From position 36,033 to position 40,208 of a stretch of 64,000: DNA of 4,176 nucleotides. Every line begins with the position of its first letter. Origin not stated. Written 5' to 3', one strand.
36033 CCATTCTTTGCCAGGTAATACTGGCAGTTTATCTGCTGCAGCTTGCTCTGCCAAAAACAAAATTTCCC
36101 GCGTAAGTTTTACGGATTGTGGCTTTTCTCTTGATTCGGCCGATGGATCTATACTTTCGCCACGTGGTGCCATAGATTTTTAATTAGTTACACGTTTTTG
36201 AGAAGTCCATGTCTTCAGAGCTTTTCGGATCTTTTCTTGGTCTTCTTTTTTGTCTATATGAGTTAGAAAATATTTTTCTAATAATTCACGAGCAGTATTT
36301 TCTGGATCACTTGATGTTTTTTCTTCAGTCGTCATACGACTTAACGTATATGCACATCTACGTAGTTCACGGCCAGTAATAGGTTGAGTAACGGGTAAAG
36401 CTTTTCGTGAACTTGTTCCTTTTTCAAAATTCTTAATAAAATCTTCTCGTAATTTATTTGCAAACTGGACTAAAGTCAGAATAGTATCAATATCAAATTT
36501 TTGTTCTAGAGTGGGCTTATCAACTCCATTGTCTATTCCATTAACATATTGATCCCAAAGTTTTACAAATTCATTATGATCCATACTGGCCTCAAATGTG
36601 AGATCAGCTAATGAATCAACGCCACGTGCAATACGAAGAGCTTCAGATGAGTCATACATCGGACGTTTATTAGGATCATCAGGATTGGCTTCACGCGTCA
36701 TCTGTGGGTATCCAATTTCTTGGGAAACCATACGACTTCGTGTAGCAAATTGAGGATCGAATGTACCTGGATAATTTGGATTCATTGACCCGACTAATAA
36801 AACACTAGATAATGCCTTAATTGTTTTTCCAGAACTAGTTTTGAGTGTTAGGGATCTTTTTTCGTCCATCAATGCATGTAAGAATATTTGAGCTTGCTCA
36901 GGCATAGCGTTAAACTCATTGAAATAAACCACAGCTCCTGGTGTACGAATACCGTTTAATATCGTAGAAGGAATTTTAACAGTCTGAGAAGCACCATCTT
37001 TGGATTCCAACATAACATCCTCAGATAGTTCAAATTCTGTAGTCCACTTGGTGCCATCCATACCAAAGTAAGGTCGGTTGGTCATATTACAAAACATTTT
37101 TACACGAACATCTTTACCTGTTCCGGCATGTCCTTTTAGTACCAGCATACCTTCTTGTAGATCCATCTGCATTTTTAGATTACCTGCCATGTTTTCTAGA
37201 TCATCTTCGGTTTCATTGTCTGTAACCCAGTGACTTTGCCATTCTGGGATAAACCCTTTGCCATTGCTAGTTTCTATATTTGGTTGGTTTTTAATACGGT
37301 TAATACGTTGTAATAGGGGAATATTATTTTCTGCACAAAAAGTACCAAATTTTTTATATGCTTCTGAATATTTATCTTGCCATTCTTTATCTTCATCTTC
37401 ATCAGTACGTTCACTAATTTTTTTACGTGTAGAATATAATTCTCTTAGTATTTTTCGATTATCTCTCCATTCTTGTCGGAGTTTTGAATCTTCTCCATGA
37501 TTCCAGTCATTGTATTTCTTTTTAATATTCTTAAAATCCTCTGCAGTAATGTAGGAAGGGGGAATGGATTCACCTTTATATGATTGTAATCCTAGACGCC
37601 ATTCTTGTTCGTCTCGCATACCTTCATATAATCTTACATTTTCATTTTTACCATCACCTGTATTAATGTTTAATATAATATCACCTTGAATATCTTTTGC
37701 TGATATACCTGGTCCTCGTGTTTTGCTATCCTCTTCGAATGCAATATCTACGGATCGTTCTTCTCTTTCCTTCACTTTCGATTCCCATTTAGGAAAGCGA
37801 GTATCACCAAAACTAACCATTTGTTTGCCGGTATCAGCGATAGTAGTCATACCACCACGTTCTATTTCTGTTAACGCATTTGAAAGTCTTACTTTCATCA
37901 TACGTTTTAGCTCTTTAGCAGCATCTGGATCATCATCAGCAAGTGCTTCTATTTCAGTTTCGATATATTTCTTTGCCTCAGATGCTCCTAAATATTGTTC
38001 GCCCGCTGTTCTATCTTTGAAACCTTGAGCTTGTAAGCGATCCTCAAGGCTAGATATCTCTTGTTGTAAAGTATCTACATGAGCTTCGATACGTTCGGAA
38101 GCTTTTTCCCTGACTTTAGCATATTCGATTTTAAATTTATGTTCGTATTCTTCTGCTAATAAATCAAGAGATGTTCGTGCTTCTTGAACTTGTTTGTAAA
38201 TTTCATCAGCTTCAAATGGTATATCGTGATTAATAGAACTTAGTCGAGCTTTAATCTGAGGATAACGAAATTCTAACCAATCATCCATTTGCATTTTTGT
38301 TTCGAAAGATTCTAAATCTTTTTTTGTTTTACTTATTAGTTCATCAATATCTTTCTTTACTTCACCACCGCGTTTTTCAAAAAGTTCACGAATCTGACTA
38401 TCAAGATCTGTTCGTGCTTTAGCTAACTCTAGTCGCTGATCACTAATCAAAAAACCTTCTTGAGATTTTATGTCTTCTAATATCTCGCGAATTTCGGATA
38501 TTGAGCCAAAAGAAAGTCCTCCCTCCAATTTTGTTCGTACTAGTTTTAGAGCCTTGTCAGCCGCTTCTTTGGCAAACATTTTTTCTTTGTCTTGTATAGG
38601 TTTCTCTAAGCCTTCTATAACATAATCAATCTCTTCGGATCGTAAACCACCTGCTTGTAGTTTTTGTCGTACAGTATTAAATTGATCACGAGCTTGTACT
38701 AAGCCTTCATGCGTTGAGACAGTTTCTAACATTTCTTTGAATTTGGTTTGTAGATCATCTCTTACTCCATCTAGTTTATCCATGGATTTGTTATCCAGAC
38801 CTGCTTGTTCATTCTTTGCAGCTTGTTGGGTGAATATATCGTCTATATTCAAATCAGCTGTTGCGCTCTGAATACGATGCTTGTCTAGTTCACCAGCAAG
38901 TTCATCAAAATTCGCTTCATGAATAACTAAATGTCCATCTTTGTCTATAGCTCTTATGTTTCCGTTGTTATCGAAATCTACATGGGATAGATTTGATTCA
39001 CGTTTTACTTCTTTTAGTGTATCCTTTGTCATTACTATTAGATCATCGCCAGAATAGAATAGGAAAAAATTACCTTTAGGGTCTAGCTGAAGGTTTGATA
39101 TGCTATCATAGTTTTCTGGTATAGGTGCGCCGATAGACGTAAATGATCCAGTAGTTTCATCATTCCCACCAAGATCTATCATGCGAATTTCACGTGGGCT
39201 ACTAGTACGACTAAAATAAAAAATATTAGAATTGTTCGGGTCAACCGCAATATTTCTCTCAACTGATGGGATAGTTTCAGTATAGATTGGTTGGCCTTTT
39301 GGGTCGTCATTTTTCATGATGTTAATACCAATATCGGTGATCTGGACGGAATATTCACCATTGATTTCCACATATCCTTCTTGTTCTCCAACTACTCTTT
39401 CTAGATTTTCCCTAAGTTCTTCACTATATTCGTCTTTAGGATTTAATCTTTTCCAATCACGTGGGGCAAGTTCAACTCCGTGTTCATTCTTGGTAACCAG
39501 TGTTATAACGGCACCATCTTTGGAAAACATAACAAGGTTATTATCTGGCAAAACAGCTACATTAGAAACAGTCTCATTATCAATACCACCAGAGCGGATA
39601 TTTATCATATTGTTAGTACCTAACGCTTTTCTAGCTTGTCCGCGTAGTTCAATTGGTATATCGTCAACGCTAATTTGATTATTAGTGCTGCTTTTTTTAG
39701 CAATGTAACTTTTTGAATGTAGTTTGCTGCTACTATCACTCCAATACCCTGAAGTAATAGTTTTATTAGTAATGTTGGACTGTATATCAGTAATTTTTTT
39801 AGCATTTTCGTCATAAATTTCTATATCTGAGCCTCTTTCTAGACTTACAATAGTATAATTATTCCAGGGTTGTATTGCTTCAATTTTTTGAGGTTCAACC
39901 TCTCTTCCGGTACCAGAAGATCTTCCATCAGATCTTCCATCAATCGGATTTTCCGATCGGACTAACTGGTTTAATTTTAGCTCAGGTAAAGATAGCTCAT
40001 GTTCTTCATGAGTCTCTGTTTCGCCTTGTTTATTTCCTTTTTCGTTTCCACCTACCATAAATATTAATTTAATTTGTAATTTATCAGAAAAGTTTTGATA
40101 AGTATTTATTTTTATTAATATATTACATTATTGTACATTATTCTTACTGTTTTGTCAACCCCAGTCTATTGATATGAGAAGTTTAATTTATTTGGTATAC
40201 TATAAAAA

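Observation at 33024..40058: Tightly coupled pair: giant MoxR-like AAA+ (beta-propeller + coiled-coil) and a vWA / transglutaminase-like fusion protein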

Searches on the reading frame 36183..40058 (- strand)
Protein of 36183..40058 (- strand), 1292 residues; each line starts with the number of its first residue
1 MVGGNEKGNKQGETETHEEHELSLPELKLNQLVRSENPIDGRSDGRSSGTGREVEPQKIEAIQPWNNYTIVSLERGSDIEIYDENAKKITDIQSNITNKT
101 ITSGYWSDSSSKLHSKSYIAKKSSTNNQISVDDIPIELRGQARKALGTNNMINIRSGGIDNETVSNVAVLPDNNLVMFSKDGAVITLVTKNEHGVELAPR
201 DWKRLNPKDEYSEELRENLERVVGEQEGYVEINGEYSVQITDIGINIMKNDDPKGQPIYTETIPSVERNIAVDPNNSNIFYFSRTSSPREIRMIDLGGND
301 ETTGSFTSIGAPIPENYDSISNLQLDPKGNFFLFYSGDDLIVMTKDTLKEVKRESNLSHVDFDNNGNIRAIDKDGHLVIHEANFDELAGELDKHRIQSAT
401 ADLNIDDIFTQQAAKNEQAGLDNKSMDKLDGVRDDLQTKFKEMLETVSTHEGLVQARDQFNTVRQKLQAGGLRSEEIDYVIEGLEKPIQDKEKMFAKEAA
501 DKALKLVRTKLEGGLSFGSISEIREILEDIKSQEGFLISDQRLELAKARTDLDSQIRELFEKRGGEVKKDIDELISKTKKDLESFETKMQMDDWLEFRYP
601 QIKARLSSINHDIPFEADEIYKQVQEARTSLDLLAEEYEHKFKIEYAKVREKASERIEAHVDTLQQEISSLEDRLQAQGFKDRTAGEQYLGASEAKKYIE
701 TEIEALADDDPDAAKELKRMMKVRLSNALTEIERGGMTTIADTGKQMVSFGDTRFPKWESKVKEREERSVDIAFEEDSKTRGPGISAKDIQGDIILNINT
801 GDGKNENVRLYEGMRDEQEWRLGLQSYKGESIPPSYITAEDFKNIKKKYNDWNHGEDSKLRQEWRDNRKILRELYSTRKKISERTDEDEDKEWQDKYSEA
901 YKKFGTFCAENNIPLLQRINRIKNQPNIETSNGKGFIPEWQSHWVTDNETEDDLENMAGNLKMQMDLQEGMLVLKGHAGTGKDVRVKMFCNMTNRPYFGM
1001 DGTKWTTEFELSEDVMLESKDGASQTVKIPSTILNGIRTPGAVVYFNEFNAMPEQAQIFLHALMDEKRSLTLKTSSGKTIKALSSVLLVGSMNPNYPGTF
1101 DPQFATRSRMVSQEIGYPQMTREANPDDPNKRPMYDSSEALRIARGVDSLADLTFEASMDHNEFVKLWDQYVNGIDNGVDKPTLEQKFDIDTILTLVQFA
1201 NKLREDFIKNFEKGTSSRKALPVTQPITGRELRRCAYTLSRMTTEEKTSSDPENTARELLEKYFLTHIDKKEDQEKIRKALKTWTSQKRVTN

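Call 5: search_protein_families(library=pfam, proteins=[window:36183-40058:-], max_evalue=0.1)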
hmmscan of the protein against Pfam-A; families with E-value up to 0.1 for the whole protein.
window:36183-40058:- (1292 aa): 4 families
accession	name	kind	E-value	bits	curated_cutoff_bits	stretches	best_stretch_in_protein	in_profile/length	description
PF07728.20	AAA_5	-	6.7e-11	42.8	22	1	972-1110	2-139/139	AAA domain (dynein-related subfamily)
PF01442.23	Apolipoprotein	-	0.0021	18.2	90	1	550-677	69-187/190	Apolipoprotein A1/A4/E domain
PF20651.3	EXOC6_Sec15_N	-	0.019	15.3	27.2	0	656-706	33-83/170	Exocyst complex component EXOC6/Sec15, N-terminal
PF00004.35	AAA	-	0.039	14.9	21.2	0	973-1110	2-123/131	ATPase family associated with various cellular activities (AAA)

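Call 6: search_protein_families(library=ncbifam, proteins=[window:36183-40058:-], max_evalue=0.1)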
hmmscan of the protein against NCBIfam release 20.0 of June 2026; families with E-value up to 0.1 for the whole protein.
window:36183-40058:- (1292 aa): 1 family
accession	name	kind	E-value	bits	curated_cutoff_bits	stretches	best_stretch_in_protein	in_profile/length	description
NF002149.0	PRK00982.1-3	equivalog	0.013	15.4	106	1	70-96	44-70/78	acyl carrier protein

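Call 7: search_protein_families(library=padloc, proteins=[window:36183-40058:-], max_evalue=0.1)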
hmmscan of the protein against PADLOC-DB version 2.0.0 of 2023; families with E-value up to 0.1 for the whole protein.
window:36183-40058:- (1292 aa): 0 families

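Call 13: find_homologous_proteins(query=window:36183-40058:-)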
Query window:36183-40058:- (1292 aa): 44 proteins with E <= 0.001 among 8000 candidates.
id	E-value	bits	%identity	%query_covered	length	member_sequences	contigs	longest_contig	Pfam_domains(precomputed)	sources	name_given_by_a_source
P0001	0.0e+0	2894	100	100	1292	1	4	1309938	PF07728.21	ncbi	ncbi:MAG: AAA family ATPase [Candidatus Kerfeldbacteria bacterium]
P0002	0.0e+0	1611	57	99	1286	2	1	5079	PF07728.21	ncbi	-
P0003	0.0e+0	1600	57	100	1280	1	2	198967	PF07728.21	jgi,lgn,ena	-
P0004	0.0e+0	1595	57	97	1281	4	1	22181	PF07728.21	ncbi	-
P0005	0.0e+0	1594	57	99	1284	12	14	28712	PF07728.21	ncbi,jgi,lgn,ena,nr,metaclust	ncbi:MAG TPA: hypothetical protein DEB69_03415 [Candidatus Komeilibacteria bacterium]|nr:MAG: hypoth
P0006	0.0e+0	1594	57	100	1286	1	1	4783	PF07728.21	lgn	-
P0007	0.0e+0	1592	57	99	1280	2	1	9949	PF07728.21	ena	-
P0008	0.0e+0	1589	57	98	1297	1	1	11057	PF07728.21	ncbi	-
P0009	0.0e+0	1584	57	98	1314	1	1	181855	PF07728.21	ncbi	-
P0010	0.0e+0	1582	57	98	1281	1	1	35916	PF07728.21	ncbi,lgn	-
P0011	0.0e+0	1576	56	99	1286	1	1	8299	PF07728.21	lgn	-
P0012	0.0e+0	1574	56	99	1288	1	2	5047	PF07728.21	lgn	-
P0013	0.0e+0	1572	56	99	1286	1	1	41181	PF07728.21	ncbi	-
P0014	0.0e+0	1571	57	98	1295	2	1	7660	PF07728.21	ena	-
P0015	0.0e+0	1567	57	98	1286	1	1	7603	PF07728.21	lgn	-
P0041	0.0e+0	1082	43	98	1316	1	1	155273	PF07728.21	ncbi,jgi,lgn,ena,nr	ncbi:MAG TPA: AAA family ATPase [Candidatus Paceibacterota bacterium]|nr:AAA family ATPase [Candidat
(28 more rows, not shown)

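Call 14: search_solved_structures(query=window:36183-40058:-, max_evalue=0.01, show_alignments=2)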
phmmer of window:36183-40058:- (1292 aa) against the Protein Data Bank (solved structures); distinct sequences matched with E-value up to 0.01: 4.
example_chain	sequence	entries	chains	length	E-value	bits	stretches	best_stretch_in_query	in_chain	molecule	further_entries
9qh4_A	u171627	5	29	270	1.5e-06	29.5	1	973-1124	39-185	Protein NorQ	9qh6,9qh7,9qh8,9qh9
9qhd_A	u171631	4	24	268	3.2e-05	25.1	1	1023-1125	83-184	Nitric oxide reductase NorQ protein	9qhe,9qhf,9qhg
5c3c_A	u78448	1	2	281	9e-05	23.6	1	972-1126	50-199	CbbQ/NirQ/NorQ domain protein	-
6l1q_C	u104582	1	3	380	0.0007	20.7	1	973-1124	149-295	CbbQ protein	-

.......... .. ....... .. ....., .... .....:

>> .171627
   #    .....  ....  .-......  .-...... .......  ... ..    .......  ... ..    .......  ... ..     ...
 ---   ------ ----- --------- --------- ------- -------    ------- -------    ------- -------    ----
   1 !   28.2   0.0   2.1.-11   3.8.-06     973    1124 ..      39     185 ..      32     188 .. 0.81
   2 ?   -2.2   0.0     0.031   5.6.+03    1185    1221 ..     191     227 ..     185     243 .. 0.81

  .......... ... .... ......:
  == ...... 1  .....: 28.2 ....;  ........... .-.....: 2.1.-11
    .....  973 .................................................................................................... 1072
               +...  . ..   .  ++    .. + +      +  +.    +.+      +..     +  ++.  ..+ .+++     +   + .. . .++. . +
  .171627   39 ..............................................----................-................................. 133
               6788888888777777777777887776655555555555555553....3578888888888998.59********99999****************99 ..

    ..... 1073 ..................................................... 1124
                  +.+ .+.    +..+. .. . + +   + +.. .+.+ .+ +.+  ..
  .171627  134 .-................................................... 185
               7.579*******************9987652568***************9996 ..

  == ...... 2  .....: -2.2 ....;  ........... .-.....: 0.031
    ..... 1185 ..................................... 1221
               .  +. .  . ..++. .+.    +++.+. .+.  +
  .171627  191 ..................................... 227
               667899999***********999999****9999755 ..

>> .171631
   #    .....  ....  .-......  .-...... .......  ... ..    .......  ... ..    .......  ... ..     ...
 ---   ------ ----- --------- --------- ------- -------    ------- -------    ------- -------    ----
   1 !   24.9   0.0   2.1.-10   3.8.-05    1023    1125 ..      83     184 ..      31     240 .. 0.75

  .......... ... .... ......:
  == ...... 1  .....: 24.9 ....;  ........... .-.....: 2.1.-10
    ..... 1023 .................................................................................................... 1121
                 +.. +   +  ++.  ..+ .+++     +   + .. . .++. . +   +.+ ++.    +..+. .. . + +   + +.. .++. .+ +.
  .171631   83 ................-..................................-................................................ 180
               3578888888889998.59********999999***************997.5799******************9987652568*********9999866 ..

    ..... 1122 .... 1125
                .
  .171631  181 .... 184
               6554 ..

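Call 17: find_encoding_contigs(protein=P0003, flank=10000, max_places=2)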
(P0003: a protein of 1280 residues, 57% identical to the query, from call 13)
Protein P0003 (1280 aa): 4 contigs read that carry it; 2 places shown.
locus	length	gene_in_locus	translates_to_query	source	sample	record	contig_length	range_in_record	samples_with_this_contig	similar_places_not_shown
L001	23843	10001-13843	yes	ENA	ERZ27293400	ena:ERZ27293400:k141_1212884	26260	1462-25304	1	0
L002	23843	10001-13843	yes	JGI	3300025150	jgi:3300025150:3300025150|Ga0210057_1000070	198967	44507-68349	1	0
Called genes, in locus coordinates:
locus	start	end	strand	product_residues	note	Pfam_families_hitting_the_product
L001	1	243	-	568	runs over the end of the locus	?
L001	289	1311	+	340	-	PF00044:Gp_dh_N, PF02800:Gp_dh_C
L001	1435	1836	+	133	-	PF01371:Trp_repressor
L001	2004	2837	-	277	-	PF01678:DAP_epimerase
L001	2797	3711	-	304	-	PF00291:PALP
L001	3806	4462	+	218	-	-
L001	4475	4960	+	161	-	PF02502:LacAB_rpiB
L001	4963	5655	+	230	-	PF00834:Ribul_P_3_epim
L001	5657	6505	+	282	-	PF13292:DXP_synthase_N, PF00456:Transketolase_N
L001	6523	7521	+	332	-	PF02779:Transket_pyr, PF17147:PFOR_II (faint), PF02780:Transketolase_C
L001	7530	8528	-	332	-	PF00294:PfkB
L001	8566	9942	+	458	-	PF00932:LTD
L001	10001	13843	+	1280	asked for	PF07728:AAA_5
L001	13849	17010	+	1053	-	PF01841:Transglut_core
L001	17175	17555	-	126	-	-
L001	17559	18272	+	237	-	-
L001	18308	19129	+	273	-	PF01926:MMR_HSR1, PF02421:FeoB_N (weak), PF06071:YchF-GTPase_C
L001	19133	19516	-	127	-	-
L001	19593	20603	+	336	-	PF18920:DUF5671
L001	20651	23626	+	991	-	PF00133:tRNA-synt_1, PF09334:tRNA-synt_1g, PF13603:tRNA-synt_1_2, PF00293:NUDIX, PF00133:tRNA-synt_1, PF08264:Anticodon_1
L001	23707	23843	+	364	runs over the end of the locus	?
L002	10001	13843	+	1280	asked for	PF07728:AAA_5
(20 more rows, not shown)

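Call 18: find_encoding_contigs(protein=P0041, flank=10000, max_places=2)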
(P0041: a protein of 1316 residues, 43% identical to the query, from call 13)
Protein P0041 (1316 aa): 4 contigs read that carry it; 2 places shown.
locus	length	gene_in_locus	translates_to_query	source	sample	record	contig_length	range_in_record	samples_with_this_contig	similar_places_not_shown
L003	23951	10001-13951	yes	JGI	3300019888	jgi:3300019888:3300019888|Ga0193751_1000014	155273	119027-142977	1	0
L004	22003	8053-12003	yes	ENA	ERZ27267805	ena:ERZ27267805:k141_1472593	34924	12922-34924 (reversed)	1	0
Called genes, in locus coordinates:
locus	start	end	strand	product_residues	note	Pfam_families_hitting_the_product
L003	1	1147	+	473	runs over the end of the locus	PF13522:GATase_6, PF13537:GATase_7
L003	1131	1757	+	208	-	PF00551:Formyl_trans_N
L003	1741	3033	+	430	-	PF02844:GARS_N, PF01071:GARS_A, PF02843:GARS_C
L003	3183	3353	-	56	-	-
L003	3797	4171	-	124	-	-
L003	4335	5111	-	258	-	-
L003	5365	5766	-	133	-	-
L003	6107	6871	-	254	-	-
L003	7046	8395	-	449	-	PF00709:Adenylsucc_synt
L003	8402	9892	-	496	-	PF00478:IMPDH, PF03060:NMO (faint), PF00571:CBS, PF00977:His_biosynth (faint), PF01070:FMN_dh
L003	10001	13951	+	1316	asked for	PF07728:AAA_5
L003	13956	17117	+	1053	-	PF01841:Transglut_core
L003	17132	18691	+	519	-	PF00117:GATase, PF07722:Peptidase_C26, PF02540:NAD_synthase (faint), PF00764:Arginosuc_synth (faint), PF00958:GMP_synt_C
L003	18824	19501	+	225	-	-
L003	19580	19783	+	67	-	-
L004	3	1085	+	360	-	PF02844:GARS_N (faint), PF01071:GARS_A, PF02843:GARS_C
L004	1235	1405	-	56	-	-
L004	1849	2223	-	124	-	-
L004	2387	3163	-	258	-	-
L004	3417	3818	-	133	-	-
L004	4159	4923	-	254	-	-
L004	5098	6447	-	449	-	PF00709:Adenylsucc_synt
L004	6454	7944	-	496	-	PF00478:IMPDH, PF03060:NMO (faint), PF00571:CBS, PF00977:His_biosynth (faint), PF01070:FMN_dh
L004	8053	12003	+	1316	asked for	PF07728:AAA_5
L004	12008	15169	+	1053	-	PF01841:Transglut_core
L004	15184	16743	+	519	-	PF00117:GATase, PF07722:Peptidase_C26, PF02540:NAD_synthase (faint), PF00764:Arginosuc_synth (faint), PF00958:GMP_synt_C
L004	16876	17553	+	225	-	-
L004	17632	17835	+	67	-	-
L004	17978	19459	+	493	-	PF02142:MGS, PF01808:AICARFT_IMPCHas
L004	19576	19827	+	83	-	-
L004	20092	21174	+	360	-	PF22660:RS_preATP-grasp-like, PF02786:CPSase_L_D2 (weak), PF02222:ATP-grasp, PF17769:PurK_C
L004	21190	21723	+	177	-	PF00731:AIRC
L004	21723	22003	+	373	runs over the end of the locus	PF00586:AIRS (weak), PF02769:AIRS_C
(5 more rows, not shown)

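Call 63: find_related_loci(query=A1, collection=viral_contigs, flank=10000)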
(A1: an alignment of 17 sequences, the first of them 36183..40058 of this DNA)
Query A1 (1292 aa) in viral_contigs; peptide patterns used: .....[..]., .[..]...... (x = any residue, [..] = any of these).
81 stretches matched a pattern, but none encodes a relative of the query by tblastn (E <= 1e-3).

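Call 124: find_related_loci(query=A1, collection=metagenome_contigs, flank=6000)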
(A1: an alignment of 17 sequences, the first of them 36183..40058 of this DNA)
Query A1 (1292 aa) in metagenome_contigs; peptide patterns used: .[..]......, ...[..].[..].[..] (x = any residue, [..] = any of these).
338 stretches matched a pattern; 29 encode a relative of the query (tblastn E <= 1e-3); 28 distinct loci.
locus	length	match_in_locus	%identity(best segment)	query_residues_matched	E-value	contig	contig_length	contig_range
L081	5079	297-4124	57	6-1290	0e+0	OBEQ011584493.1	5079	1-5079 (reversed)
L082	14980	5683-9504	57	6-1290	0e+0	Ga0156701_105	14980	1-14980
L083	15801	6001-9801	57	5-1290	0e+0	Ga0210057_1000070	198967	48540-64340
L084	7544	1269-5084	57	6-1290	0e+0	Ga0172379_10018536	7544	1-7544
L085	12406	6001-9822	57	6-1290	0e+0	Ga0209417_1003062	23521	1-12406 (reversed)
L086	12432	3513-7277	57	23-1290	0e+0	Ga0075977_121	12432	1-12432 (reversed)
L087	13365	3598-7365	56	23-1290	0e+0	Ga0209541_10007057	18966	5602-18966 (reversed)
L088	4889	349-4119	55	23-1290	0e+0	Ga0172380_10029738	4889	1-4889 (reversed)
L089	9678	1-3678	56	68-1290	0e+0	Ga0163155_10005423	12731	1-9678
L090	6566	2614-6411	53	15-1290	0e+0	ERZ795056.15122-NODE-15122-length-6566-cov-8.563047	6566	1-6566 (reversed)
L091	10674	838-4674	52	2-1290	0e+0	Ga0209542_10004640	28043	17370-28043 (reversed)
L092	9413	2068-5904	52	2-1290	0e+0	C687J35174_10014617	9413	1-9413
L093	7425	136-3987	53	6-1290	0e+0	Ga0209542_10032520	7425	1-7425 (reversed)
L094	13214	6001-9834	54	6-1290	0e+0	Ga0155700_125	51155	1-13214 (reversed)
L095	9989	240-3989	52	34-1290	0e+0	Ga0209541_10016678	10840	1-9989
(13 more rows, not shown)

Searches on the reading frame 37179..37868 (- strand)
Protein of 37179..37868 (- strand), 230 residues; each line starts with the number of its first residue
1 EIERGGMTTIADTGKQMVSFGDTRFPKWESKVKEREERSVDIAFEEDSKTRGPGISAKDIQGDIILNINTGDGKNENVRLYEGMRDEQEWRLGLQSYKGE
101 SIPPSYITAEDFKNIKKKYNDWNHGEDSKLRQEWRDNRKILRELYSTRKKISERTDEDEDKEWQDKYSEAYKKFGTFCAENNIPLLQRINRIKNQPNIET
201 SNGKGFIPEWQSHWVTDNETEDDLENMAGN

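Call 69: search_solved_structures(query=A7, max_evalue=10)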
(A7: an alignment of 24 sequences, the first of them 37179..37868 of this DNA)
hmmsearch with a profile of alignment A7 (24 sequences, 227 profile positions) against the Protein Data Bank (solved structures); distinct sequences matched with E-value up to 10: 4.
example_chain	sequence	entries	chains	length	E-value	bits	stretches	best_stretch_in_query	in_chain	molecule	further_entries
9lia_B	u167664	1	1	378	0.081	15.6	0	112-182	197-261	4-hydroxyphenylpyruvate dioxygenase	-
8xtv_A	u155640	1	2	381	0.083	15.6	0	112-182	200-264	4-hydroxyphenylpyruvate dioxygenase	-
4bru_B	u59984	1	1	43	0.29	13.8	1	107-134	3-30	ENHANCER OF MRNA-DECAPPING PROTEIN 3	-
8oyw_A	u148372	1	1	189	1.3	11.7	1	117-178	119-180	De novo designed soluble Rhomboid protease-like protein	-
